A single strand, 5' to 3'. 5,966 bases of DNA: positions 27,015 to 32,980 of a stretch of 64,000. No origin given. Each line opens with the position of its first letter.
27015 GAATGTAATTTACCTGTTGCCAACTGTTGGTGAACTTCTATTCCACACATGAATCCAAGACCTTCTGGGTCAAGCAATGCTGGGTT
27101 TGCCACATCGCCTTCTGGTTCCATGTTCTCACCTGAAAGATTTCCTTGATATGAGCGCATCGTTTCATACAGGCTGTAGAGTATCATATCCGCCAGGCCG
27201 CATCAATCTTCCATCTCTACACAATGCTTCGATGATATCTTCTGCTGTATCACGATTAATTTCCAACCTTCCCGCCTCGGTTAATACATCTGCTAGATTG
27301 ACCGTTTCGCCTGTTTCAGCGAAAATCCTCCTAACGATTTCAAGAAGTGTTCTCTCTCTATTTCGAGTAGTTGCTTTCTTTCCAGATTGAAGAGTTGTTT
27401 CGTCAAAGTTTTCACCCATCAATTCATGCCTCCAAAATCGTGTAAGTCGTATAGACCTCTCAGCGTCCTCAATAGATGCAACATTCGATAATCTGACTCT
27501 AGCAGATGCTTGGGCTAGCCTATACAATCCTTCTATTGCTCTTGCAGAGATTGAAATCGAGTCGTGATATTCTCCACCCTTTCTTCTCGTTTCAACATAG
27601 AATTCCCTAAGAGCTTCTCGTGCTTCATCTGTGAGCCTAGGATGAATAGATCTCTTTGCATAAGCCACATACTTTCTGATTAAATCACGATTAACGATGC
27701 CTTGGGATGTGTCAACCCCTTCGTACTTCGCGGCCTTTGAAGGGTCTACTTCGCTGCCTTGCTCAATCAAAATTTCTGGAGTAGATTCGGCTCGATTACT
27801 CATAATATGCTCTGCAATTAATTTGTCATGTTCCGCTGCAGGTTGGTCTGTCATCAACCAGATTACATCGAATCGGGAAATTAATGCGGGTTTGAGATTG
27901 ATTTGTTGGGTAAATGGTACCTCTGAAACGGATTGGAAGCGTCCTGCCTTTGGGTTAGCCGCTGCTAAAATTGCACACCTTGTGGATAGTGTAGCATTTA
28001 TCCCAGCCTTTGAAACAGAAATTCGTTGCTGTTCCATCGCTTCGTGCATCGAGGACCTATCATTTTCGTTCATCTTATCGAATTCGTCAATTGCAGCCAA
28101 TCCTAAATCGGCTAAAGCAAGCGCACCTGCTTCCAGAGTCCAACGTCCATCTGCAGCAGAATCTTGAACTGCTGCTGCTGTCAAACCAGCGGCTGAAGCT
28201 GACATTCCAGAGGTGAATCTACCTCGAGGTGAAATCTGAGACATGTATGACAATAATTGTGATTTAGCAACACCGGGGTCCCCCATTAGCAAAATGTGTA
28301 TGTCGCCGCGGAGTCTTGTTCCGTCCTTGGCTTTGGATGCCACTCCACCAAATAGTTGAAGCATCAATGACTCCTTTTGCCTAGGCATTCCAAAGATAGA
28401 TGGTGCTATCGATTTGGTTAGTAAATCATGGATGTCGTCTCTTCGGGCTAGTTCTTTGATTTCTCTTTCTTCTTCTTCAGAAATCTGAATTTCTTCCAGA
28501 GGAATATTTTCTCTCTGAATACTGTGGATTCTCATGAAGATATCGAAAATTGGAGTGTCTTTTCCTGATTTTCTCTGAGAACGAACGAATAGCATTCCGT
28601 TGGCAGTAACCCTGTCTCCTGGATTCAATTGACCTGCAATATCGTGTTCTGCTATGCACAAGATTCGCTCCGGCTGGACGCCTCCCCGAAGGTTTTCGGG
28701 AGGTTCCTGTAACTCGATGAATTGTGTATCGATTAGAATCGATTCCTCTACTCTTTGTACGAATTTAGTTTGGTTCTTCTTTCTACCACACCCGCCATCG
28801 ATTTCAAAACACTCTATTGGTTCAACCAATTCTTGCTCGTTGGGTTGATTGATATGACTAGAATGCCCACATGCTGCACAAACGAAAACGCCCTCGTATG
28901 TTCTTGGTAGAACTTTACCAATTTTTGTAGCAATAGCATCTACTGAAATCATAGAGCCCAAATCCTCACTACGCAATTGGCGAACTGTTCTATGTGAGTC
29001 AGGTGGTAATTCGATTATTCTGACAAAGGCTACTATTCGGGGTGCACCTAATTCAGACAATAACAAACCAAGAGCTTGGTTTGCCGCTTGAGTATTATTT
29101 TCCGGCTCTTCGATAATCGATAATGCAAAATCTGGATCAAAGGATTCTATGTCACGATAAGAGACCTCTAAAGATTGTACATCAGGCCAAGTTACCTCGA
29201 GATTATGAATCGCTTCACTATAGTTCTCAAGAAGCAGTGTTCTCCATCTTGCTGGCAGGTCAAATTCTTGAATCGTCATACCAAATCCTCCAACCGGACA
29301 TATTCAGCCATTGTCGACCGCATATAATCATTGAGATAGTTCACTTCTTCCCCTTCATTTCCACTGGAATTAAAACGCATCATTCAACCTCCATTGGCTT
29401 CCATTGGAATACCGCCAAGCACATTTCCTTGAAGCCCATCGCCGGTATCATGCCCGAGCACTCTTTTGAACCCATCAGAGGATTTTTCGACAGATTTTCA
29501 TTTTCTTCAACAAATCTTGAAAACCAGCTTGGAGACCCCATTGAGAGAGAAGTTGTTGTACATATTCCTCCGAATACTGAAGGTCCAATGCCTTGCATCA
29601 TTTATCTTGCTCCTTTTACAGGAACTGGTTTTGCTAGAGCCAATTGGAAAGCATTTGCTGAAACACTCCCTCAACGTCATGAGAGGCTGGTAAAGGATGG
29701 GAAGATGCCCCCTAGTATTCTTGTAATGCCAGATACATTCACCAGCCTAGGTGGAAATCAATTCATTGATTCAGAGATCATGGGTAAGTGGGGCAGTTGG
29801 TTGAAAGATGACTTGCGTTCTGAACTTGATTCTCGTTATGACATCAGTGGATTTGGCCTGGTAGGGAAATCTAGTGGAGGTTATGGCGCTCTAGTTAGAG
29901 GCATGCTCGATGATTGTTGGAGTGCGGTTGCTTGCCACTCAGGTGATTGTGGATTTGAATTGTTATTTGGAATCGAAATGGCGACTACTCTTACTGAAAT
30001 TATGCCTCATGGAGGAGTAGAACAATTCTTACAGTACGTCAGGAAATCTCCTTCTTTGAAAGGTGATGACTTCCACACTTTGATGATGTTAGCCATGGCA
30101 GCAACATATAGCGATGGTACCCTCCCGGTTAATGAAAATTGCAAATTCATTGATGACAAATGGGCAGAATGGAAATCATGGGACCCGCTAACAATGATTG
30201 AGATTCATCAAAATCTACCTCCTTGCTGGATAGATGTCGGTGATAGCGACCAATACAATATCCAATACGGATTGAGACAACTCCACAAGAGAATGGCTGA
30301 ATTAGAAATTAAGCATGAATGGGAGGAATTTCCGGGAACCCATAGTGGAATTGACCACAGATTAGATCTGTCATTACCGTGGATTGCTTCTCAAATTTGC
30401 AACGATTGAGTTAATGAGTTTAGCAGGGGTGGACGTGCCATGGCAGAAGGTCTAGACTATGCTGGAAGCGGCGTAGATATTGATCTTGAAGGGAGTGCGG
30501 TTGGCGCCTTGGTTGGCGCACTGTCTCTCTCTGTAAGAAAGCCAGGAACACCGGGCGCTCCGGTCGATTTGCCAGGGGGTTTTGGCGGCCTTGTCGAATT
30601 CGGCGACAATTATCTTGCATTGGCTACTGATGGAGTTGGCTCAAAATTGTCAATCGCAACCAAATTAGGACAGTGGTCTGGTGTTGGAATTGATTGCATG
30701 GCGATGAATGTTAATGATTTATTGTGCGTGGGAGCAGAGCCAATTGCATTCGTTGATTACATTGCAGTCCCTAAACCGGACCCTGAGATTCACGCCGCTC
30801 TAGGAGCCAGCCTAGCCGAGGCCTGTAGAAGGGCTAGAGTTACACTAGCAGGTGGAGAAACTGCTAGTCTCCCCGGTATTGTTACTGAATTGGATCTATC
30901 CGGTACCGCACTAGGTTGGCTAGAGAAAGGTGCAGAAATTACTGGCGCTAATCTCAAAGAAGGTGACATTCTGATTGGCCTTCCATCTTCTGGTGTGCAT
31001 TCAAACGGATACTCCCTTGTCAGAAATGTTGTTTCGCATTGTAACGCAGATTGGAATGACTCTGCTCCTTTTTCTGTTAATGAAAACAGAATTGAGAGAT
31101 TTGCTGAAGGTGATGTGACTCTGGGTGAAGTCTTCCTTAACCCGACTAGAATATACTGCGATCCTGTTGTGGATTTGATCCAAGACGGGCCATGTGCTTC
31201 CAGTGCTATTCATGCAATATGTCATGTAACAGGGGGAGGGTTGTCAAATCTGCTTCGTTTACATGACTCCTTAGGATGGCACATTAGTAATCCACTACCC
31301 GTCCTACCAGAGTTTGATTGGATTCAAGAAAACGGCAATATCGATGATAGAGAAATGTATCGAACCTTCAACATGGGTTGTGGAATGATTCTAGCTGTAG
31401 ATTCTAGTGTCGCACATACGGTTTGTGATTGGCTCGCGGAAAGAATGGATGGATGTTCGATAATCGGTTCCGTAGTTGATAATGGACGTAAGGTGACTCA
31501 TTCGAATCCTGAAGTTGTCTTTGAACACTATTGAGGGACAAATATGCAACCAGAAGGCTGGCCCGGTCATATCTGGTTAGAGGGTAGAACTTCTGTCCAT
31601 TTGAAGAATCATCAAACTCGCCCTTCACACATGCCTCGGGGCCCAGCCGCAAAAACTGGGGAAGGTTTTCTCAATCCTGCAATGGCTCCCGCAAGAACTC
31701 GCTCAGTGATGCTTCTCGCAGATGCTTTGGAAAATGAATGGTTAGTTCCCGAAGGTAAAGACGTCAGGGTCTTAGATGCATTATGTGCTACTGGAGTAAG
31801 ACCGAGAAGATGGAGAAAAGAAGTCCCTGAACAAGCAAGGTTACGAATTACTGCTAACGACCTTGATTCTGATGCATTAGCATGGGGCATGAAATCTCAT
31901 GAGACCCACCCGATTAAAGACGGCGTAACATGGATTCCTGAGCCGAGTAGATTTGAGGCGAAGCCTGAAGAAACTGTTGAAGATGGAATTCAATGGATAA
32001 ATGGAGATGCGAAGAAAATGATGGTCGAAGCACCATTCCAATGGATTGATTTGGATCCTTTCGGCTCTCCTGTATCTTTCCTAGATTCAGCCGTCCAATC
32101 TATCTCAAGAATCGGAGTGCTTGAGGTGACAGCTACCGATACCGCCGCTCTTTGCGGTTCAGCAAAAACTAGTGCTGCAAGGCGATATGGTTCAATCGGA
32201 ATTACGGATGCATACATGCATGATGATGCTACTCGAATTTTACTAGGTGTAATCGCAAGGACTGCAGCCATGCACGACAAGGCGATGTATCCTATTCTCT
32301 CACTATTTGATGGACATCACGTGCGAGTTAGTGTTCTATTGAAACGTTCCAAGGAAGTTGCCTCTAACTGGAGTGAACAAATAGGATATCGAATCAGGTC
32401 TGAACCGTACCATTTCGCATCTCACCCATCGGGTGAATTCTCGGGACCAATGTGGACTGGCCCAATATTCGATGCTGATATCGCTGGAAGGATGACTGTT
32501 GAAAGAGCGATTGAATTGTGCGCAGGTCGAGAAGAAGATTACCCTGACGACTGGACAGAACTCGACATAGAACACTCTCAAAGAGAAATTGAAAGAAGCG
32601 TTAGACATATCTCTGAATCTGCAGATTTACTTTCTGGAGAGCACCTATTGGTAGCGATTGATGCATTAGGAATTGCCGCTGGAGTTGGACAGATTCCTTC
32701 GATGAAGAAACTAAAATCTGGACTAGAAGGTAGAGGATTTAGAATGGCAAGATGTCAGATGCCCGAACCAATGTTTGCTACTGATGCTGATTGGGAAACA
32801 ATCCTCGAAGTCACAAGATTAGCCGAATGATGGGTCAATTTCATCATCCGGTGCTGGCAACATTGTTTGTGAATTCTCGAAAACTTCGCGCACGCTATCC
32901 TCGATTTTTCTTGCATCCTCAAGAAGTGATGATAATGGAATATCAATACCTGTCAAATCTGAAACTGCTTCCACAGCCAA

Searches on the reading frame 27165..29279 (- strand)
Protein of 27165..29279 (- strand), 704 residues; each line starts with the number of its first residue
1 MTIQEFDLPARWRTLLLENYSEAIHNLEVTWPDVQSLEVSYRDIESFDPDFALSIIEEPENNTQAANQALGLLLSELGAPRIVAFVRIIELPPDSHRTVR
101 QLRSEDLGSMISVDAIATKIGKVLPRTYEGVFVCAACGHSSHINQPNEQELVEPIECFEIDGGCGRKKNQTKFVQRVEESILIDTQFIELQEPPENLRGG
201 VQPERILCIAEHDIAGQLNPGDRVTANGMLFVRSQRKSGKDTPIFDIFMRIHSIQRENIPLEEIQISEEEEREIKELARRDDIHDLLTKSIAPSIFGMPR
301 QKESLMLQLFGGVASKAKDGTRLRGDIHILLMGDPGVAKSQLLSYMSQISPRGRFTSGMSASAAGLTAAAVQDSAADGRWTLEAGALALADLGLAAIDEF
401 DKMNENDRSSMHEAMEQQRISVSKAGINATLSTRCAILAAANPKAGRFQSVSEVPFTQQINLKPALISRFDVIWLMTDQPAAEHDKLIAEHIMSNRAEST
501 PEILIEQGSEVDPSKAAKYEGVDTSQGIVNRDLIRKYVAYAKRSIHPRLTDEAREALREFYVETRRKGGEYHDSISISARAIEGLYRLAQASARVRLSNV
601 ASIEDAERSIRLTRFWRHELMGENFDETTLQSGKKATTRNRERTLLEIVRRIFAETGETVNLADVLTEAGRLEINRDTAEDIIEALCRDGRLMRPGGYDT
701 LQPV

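Call 11: search_protein_families(library=ncbifam, proteins=[window:27165-29279:-], max_evalue=0.001)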
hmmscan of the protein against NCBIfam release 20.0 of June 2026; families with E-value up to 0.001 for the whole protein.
window:27165-29279:- (704 aa): 1 family
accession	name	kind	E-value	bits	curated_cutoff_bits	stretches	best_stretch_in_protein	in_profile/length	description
NF040949.1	minchrom_main_MCM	domain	3.6e-183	610.5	940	1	18-695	19-674/682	minichromosome maintenance protein MCM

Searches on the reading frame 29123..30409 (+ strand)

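Call 32: search_protein_families(library=pfam, proteins=[window:29123-30409:+], max_evalue=0.001)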
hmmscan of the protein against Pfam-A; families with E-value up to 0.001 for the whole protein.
window:29123-30409:+ (428 aa): 1 family
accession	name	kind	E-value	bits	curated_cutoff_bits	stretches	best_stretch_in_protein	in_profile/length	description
PF00756.26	Esterase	-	0.00018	21.8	22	1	142-412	8-240/251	Putative esterase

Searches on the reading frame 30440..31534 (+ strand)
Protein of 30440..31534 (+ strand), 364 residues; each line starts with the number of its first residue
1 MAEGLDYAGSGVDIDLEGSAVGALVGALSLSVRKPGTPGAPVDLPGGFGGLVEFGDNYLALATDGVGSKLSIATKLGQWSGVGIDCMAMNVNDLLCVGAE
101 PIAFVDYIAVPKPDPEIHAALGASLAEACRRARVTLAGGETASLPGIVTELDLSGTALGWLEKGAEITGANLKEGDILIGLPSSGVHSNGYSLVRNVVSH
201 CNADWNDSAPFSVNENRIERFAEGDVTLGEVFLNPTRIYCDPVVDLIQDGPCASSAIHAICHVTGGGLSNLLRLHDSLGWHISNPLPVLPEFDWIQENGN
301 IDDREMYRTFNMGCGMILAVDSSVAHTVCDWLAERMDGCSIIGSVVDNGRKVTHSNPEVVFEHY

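Call 32: search_protein_families(library=pfam, proteins=[window:30440-31534:+], max_evalue=0.001)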
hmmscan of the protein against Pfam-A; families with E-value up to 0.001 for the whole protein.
window:30440-31534:+ (364 aa): 2 families
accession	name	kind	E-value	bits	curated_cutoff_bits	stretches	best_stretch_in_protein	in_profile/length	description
PF00586.29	AIRS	-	1.9e-24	86.7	24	1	52-160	7-111/112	AIR synthase related protein, N-terminal domain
PF02769.27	AIRS_C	-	6.5e-23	82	23.1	1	173-351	1-151/156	AIR synthase related protein, C-terminal domain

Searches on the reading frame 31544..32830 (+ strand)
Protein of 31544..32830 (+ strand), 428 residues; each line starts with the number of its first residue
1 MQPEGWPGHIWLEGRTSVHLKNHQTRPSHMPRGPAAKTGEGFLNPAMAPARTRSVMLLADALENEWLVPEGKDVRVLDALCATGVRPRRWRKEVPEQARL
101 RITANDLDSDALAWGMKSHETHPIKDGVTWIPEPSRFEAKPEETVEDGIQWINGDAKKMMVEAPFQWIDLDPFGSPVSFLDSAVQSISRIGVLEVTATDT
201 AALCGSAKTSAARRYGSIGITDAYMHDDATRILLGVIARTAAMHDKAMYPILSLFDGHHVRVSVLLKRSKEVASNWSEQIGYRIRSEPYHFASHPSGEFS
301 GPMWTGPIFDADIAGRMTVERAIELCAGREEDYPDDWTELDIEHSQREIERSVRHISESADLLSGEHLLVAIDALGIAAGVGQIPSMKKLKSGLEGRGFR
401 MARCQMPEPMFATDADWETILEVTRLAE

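Call 32: search_protein_families(library=pfam, proteins=[window:31544-32830:+], max_evalue=0.001)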
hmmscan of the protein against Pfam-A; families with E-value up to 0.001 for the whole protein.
window:31544-32830:+ (428 aa): 1 family
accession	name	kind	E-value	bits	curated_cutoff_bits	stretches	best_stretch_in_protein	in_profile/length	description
PF02005.22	TRM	-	2.5e-54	185.3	27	1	37-424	16-375/376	N2,N2-dimethylguanosine tRNA methyltransferase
